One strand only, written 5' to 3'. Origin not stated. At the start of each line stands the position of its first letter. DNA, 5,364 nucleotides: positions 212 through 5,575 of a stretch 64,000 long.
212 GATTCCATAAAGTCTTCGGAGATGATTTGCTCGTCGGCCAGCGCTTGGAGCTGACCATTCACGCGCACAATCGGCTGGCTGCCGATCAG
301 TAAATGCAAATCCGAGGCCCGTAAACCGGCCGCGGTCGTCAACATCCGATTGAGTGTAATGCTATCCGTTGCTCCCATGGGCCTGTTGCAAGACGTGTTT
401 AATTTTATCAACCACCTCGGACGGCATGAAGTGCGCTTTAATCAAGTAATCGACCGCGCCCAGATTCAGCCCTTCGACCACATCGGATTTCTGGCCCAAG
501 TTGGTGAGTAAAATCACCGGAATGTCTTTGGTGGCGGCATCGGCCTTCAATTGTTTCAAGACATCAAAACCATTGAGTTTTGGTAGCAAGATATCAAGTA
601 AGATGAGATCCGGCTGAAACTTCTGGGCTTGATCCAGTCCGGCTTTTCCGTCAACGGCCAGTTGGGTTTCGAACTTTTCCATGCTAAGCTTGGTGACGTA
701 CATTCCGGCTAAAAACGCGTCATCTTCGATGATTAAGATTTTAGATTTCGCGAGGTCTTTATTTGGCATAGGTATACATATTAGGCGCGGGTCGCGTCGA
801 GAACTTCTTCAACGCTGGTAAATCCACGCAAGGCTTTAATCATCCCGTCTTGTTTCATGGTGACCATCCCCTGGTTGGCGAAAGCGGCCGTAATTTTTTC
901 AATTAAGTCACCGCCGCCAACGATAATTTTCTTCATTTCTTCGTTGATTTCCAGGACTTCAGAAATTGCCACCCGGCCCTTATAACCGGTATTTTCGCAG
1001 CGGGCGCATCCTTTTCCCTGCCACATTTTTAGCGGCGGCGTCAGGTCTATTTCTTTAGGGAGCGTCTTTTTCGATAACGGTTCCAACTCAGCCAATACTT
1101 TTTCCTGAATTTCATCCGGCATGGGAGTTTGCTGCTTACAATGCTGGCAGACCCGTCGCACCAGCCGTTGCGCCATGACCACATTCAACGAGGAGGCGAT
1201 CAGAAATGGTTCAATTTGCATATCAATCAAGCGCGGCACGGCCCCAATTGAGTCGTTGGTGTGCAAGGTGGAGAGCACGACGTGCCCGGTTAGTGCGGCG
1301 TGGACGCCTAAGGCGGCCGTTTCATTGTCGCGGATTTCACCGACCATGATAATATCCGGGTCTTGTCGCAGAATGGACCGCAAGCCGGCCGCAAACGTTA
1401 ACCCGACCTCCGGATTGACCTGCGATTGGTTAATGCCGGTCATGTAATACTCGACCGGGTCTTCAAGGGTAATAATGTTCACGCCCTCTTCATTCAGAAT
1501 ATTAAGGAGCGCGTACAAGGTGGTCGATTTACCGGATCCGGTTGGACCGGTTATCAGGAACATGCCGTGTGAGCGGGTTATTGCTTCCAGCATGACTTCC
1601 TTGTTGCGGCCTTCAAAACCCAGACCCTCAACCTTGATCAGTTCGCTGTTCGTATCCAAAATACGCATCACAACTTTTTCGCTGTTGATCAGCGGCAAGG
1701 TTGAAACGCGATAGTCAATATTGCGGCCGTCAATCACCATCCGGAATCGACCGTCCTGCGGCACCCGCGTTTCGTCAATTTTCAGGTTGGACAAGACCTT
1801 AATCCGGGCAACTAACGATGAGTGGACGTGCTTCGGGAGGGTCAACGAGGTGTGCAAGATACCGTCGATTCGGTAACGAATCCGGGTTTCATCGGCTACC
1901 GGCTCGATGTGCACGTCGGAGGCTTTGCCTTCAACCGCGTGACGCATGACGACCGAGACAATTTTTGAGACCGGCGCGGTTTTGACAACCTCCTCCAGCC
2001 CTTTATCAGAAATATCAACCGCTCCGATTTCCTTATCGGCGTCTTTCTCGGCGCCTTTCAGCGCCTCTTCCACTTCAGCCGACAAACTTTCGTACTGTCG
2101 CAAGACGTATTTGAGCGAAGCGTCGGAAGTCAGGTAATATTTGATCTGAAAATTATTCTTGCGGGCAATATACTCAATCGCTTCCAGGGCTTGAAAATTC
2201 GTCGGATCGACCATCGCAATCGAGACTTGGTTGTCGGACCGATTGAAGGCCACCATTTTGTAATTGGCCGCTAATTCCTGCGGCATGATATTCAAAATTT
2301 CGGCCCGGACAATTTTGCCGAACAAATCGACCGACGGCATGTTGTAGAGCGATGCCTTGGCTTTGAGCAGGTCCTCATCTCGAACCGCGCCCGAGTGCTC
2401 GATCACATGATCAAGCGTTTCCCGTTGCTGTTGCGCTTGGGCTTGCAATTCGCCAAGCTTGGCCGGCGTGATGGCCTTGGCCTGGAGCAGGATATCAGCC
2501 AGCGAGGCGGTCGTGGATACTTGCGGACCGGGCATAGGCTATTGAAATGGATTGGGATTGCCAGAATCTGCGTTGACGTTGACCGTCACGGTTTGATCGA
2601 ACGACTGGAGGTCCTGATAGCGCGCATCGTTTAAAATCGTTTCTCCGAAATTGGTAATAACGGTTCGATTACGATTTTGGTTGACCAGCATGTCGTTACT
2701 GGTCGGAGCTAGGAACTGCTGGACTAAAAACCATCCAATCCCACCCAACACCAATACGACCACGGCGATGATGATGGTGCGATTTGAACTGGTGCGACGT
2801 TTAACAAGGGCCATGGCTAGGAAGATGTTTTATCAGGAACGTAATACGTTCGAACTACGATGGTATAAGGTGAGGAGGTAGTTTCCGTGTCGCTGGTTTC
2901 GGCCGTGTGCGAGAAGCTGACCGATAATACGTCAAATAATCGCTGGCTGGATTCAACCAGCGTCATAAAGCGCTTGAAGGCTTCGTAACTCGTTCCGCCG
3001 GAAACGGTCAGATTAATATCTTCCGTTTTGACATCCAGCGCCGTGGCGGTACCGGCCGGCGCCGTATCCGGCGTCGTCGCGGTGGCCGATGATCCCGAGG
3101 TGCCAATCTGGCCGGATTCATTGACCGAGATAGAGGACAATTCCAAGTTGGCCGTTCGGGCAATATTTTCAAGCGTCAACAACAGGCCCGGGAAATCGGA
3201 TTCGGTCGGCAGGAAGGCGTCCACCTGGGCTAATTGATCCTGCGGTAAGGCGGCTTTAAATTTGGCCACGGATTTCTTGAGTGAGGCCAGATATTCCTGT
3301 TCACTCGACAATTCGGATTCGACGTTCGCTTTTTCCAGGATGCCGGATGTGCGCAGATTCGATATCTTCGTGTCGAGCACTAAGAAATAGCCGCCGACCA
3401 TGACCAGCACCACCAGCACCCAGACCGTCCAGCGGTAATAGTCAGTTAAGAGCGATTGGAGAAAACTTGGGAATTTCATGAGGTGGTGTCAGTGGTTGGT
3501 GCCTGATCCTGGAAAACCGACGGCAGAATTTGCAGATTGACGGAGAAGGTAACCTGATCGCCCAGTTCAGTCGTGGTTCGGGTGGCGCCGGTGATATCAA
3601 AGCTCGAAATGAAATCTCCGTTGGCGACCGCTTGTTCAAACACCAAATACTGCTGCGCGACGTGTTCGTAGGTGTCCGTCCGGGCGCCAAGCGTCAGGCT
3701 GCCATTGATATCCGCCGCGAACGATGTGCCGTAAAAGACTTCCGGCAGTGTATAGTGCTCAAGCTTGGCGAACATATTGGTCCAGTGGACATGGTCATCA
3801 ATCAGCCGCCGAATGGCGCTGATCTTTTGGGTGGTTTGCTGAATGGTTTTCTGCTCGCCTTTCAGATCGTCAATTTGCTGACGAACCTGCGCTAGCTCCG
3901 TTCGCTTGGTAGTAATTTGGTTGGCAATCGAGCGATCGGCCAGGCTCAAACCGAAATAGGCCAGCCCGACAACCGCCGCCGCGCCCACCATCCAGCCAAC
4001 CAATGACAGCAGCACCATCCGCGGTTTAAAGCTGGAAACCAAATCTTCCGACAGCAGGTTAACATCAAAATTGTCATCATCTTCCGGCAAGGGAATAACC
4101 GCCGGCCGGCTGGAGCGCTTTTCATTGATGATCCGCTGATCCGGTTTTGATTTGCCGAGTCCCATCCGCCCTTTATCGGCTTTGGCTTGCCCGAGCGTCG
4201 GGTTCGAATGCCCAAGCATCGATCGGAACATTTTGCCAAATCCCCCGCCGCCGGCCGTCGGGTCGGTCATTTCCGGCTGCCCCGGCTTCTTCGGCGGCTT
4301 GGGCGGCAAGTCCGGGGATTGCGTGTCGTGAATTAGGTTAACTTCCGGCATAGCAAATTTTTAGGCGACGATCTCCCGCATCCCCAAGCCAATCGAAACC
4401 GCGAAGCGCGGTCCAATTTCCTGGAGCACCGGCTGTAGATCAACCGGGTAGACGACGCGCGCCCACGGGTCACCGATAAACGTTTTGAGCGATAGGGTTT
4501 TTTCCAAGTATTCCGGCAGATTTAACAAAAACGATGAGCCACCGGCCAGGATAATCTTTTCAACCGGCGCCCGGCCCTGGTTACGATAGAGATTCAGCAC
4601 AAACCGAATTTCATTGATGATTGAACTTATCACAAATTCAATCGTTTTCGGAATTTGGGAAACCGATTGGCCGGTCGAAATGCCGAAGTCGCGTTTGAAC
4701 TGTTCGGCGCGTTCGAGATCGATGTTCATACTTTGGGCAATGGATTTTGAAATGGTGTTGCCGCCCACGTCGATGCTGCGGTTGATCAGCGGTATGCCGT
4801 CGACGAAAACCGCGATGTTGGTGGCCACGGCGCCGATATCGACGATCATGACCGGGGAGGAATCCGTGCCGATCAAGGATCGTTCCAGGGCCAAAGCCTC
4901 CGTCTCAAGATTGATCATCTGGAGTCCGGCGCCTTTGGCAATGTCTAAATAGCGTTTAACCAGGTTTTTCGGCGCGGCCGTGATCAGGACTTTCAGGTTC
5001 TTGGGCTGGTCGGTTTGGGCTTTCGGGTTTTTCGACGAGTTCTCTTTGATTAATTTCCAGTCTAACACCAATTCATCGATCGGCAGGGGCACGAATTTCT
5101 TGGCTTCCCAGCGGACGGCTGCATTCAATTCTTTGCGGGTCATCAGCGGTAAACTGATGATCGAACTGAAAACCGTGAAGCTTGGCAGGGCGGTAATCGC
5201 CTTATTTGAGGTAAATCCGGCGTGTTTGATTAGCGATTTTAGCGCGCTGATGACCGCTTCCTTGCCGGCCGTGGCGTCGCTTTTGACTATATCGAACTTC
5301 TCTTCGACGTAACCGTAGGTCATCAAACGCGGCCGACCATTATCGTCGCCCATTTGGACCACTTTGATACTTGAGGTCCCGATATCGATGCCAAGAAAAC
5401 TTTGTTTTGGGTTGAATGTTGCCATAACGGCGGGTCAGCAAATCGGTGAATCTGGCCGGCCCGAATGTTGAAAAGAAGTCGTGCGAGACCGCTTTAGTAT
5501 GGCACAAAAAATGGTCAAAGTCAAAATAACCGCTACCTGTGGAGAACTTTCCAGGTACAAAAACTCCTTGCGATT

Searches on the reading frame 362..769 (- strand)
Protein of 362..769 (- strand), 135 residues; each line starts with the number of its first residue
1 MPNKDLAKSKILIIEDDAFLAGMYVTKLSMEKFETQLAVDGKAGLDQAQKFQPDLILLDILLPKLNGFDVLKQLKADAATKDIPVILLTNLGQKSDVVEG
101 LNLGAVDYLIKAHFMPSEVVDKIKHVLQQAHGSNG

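Call 5: search_protein_families(library=pfam, proteins=[window:362-769:-], max_evalue=0.01)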
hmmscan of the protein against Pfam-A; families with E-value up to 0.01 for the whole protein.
window:362-769:- (135 aa): 1 family
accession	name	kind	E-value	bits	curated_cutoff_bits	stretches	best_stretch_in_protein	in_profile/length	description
PF00072.30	Response_reg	-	2e-22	79.9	30.2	1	11-122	1-109/111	Response regulator receiver domain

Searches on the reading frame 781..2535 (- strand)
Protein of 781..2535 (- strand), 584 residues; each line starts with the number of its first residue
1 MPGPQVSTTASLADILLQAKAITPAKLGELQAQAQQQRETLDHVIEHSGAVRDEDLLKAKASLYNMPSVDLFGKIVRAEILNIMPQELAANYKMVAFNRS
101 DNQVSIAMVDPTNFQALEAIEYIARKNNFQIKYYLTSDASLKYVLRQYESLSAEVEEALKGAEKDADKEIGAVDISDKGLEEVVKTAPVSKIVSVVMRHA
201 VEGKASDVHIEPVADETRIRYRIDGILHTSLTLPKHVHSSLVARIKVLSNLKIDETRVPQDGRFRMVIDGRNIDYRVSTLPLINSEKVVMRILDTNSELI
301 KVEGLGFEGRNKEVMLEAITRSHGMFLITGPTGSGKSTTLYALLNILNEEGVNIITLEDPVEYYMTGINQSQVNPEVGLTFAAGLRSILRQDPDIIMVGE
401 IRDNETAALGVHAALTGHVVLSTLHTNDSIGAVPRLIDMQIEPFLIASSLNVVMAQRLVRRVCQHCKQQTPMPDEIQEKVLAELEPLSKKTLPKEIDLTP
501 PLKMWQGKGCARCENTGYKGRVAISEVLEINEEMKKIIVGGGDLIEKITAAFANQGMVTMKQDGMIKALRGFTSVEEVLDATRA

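Call 5: search_protein_families(library=pfam, proteins=[window:781-2535:-], max_evalue=0.01)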
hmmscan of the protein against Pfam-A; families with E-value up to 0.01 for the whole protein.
window:781-2535:- (584 aa): 18 families
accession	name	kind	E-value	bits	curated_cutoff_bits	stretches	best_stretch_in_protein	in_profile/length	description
PF00437.27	T2SSE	-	4.4e-130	434.1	24.9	1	185-579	4-369/370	Type II/IV secretion system protein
PF05157.20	MshEN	-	1.4e-10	41.4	23.1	1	64-151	1-86/90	MshEN domain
PF13555.12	AAA_29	-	1.6e-05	25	27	1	322-348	21-47/61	P-loop containing region of AAA domain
PF13476.12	AAA_23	-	2.7e-05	25.4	27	1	311-347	12-43/201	AAA domain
PF13604.12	AAA_30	-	7.2e-05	23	27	1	313-356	8-51/191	AAA domain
PF20720.3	nSTAND3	-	9.1e-05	22.6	27.2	1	319-362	13-56/155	Novel STAND NTPase 3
PF13401.12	AAA_22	-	0.00011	23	27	1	322-360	4-42/130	AAA domain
PF13191.12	AAA_16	-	0.00014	22.9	32.6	1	316-371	16-64/167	AAA ATPase domain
PF01580.24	FtsK_SpoIIIE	-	0.0012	18.8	24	0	304-344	21-60/221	FtsK/SpoIIIE family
PF12775.13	AAA_7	-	0.0013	18.7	25.8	1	313-356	23-66/181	P-loop containing dynein motor region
PF05872.18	HerA_C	-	0.0035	16.5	22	0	316-357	16-55/502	Helicase HerA-like C-terminal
PF13086.12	AAA_11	-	0.0036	17.6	27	1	313-348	8-42/257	AAA domain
PF25199.1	nSTAND_NTPase5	-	0.0046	17.2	34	1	321-359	39-78/145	Novel STAND NTPase 5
PF01935.23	DUF87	-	0.0054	17.3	23.2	0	326-357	26-58/220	Helicase HerA, central domain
PF03266.21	NTPase_1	-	0.0072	16.6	23.9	0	326-354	2-30/168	NTPase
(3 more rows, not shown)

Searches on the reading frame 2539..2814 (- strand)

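Call 5: search_protein_families(library=pfam, proteins=[window:2539-2814:-], max_evalue=0.01)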
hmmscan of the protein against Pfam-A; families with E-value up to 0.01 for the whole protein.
window:2539-2814:- (91 aa): 0 families

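Call 7: search_protein_families(library=ncbifam, proteins=[window:2539-2814:-], max_evalue=1)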
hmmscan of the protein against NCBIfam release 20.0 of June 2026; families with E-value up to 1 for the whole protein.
window:2539-2814:- (91 aa): 1 family
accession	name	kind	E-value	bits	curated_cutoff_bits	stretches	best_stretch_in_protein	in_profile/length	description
TIGR02345.1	chap_CCT_eta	equivalog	0.088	11.1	669.2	1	30-63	33-65/523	T-complex protein 1 subunit eta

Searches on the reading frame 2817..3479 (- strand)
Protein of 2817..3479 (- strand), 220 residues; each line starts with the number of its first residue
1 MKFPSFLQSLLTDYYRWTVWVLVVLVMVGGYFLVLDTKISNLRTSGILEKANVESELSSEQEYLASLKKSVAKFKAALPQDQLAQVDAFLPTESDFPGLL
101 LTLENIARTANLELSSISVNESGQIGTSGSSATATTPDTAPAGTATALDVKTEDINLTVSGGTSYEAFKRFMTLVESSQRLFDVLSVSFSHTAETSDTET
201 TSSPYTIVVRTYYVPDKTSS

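Call 5: search_protein_families(library=pfam, proteins=[window:2817-3479:-], max_evalue=0.01)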
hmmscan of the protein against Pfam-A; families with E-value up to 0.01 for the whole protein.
window:2817-3479:- (220 aa): 1 family
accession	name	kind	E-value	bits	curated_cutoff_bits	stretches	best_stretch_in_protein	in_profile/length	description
PF04350.18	PilO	-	8.8e-05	23.1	22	0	50-121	8-77/145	Pilus assembly protein, PilO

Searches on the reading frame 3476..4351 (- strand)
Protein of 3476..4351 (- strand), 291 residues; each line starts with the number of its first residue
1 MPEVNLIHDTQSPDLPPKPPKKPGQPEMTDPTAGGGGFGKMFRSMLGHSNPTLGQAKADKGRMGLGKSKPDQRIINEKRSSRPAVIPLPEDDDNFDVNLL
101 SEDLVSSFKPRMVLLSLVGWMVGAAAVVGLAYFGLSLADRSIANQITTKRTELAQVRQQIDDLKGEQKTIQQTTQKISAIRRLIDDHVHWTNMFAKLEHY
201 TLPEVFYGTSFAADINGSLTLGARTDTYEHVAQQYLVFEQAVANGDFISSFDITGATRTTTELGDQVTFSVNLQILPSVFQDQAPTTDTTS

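Call 5: search_protein_families(library=pfam, proteins=[window:3476-4351:-], max_evalue=0.01)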
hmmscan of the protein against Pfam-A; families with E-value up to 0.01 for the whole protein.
window:3476-4351:- (291 aa): 0 families

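Call 7: search_protein_families(library=ncbifam, proteins=[window:3476-4351:-], max_evalue=1)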
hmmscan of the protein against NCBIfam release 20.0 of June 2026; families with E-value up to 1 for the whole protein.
window:3476-4351:- (291 aa): 3 families
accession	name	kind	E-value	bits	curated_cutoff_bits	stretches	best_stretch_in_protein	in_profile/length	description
NF045709.1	Amuc_1101_fam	equivalog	0.0014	17.6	650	1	110-218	375-478/608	Amuc_1101 family PilM-like pilus complex protein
TIGR02791.1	VirB5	equivalog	0.045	13.5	132.25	1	122-183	11-73/220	P-type DNA transfer protein VirB5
TIGR04205.1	classIII_w_PIP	hypoth_equivalog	0.049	13.7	65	0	117-160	12-54/67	class III signal peptide domain-containing protein, archaeosortase D/PIP-CTERM system-associated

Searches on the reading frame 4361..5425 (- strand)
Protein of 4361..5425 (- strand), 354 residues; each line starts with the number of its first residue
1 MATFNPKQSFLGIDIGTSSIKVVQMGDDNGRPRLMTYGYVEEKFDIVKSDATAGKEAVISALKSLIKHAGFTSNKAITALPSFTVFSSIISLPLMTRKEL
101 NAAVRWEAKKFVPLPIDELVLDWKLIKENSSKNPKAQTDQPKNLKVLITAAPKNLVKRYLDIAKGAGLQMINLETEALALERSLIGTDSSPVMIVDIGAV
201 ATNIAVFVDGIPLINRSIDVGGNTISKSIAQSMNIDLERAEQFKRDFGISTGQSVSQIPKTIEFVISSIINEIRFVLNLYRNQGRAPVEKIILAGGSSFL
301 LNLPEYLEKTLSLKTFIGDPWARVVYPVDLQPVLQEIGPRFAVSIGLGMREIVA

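Call 5: search_protein_families(library=pfam, proteins=[window:4361-5425:-], max_evalue=0.01)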
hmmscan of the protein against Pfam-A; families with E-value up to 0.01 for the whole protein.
window:4361-5425:- (354 aa): 7 families
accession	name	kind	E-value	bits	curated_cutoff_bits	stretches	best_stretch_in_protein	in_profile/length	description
PF11104.14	PilM_2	-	4.1e-44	151.3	27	1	12-351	1-339/340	Type IV pilus assembly protein PilM;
PF14450.12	FtsA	-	8.8e-16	58.9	31.8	1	194-346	2-127/127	Cell division protein FtsA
PF06723.19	MreB_Mbl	-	2.2e-09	37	27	1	161-233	114-188/327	MreB/Mbl protein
PF25216.1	Volactin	-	0.00035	20.6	35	1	195-310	171-290/321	Volactin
PF06277.17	EutA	-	0.0052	16.2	27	0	190-228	143-181/475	Ethanolamine utilisation protein EutA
PF00022.25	Actin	-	0.0088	15.1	27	0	191-235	143-189/410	Actin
PF08841.16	DDR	-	0.0096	15.4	24.6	0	189-245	132-189/328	Diol dehydratase reactivase ATPase-like domain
